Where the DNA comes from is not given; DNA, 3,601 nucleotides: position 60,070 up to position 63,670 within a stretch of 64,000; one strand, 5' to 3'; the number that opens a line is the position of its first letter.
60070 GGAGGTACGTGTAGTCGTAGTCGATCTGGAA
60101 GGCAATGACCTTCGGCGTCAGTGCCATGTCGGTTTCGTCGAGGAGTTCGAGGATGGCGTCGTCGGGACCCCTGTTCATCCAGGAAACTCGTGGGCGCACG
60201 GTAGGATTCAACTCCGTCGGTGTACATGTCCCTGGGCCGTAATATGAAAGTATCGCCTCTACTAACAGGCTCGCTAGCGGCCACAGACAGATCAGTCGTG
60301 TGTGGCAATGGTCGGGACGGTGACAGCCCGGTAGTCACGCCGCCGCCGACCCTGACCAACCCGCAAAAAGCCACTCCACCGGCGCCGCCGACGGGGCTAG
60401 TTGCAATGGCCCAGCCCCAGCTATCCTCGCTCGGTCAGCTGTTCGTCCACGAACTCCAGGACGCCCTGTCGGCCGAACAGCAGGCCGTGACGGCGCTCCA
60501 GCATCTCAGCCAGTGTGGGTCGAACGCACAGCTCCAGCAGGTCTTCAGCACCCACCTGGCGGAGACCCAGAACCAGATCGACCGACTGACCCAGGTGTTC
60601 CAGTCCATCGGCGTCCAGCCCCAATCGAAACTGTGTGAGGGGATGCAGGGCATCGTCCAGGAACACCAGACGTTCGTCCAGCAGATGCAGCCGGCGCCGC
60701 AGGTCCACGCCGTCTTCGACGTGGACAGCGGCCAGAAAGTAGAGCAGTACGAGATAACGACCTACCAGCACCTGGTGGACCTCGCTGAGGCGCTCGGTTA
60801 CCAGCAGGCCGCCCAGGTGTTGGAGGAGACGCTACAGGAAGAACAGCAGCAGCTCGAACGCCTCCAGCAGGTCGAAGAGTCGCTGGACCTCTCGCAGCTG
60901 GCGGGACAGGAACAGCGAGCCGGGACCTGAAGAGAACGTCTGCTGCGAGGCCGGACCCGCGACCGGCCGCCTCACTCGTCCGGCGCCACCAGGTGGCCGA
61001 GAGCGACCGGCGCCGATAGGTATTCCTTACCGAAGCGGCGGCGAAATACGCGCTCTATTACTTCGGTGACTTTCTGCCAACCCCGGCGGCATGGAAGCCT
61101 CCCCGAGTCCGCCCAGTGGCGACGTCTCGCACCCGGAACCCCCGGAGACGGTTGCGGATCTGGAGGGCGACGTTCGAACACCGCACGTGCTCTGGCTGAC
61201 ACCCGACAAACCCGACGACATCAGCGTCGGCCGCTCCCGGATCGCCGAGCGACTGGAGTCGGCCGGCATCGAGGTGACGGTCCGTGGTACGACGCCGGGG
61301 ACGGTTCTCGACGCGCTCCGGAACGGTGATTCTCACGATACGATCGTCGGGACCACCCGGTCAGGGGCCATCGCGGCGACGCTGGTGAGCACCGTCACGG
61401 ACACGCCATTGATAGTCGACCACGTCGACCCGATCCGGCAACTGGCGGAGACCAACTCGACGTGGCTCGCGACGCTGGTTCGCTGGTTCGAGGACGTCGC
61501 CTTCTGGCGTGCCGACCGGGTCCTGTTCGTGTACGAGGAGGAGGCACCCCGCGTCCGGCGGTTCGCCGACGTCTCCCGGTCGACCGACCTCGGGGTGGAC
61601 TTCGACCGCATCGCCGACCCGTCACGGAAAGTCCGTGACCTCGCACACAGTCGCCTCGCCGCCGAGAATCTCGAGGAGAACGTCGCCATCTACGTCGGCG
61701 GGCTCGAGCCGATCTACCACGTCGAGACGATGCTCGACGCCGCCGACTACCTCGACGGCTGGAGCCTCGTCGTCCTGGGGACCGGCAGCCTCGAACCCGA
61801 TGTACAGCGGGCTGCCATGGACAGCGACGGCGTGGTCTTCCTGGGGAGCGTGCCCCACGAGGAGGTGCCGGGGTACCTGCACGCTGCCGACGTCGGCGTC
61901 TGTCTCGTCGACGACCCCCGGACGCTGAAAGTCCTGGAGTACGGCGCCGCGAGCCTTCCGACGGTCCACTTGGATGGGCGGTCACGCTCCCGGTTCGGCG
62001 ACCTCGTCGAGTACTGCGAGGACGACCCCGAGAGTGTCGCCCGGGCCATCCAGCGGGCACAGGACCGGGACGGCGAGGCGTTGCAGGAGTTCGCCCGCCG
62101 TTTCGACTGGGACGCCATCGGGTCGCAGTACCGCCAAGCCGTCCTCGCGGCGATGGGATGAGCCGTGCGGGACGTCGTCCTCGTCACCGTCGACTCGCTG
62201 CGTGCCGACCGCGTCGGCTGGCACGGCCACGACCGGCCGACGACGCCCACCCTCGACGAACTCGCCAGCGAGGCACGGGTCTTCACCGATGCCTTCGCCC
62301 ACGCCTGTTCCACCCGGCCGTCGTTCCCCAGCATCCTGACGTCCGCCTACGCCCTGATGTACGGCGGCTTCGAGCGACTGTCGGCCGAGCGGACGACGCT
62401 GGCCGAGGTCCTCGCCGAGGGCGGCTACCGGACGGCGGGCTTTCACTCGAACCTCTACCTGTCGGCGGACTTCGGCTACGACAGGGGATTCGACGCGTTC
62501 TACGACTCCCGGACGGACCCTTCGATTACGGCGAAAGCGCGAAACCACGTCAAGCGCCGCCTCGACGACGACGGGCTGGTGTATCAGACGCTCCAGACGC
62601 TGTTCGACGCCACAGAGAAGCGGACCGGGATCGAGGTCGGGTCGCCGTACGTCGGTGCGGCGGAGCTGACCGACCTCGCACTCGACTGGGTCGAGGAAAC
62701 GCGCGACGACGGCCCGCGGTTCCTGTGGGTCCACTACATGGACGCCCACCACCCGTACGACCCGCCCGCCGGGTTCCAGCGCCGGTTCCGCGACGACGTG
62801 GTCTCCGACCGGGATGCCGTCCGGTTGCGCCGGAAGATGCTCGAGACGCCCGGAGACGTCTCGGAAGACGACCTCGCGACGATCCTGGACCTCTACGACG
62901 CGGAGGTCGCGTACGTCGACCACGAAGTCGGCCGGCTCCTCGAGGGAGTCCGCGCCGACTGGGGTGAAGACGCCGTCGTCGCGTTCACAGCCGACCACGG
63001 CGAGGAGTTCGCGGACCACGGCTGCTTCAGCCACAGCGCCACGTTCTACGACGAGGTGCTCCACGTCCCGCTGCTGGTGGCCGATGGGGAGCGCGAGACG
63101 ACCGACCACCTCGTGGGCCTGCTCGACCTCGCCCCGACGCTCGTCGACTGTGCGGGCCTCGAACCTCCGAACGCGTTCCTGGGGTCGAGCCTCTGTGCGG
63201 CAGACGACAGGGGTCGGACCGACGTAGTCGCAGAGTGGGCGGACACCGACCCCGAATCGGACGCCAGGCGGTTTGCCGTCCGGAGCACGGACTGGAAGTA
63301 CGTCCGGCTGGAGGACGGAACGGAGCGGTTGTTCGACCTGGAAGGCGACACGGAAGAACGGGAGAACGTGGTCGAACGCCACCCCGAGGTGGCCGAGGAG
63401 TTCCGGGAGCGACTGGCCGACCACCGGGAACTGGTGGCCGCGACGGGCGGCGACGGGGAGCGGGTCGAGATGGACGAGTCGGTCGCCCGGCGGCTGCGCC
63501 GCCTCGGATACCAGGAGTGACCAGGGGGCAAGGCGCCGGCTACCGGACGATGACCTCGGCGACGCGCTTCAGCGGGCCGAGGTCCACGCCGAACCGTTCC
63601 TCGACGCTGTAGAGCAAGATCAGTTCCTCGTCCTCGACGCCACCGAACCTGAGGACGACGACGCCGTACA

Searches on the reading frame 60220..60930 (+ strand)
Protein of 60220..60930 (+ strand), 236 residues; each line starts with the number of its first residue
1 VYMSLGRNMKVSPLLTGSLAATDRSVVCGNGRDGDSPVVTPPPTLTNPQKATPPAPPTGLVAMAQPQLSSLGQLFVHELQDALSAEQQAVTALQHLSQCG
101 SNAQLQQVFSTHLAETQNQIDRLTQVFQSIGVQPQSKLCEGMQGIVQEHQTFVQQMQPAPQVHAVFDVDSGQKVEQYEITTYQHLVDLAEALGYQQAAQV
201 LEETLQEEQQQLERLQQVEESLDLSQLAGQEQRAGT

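Call 38: search_protein_families(library=pfam, proteins=[window:60220-60930:+], max_evalue=0.01)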
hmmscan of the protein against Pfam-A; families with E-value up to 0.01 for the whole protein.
window:60220-60930:+ (236 aa): 1 family
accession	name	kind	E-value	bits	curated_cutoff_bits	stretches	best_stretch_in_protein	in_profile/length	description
PF05974.18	DUF892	-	7.9e-42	143.4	23.7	1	71-221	2-152/159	Domain of unknown function (DUF892)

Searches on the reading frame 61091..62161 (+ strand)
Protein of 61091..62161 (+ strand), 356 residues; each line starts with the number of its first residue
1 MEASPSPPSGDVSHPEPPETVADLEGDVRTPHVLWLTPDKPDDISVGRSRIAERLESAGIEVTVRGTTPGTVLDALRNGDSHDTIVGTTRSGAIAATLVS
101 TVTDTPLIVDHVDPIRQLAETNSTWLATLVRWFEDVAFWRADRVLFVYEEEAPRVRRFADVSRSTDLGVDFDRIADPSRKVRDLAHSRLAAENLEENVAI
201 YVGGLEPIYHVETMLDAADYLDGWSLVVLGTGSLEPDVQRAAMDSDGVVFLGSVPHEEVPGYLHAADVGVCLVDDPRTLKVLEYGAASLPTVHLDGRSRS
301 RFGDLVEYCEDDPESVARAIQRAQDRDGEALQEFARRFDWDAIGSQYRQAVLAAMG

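Call 38: search_protein_families(library=pfam, proteins=[window:61091-62161:+], max_evalue=0.01)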
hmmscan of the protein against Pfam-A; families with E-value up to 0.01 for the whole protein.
window:61091-62161:+ (356 aa): 3 families
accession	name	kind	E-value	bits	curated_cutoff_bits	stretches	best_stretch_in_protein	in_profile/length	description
PF13692.12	Glyco_trans_1_4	-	2.8e-11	44.3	27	1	197-322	2-138/142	Glycosyl transferases group 1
PF00534.26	Glycos_transf_1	-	2.8e-07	30.7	26.4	1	192-295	11-123/172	Glycosyl transferases group 1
PF13579.12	Glyco_trans_4_4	-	0.0004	21.2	29.7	1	78-158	68-145/158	Glycosyl transferase 4-like domain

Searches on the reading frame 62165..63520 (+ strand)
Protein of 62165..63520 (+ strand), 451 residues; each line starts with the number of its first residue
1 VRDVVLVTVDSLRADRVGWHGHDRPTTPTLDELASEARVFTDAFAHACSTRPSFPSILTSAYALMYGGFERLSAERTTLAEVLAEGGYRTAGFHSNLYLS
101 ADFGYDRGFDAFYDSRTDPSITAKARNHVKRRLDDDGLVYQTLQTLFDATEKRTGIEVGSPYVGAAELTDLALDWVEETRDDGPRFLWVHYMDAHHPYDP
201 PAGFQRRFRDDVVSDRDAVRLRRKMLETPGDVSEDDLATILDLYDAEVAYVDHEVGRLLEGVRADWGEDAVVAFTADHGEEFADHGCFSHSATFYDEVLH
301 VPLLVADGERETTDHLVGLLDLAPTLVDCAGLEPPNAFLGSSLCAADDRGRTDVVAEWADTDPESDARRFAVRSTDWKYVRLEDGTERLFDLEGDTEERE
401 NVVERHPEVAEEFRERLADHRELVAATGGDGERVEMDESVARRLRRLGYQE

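Call 98: search_protein_families(library=pfam, proteins=[window:62165-63520:+], max_evalue=0.001)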
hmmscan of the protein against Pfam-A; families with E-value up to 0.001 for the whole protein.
window:62165-63520:+ (451 aa): 2 families
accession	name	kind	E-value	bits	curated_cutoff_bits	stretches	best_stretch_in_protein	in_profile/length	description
PF00884.28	Sulfatase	-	7.6e-45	153.9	25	1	3-331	2-300/301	Sulfatase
PF16347.10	SGSH_C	-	3.5e-11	43.9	29.3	1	285-421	3-152/154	N-sulphoglucosamine sulphohydrolase, C-terminal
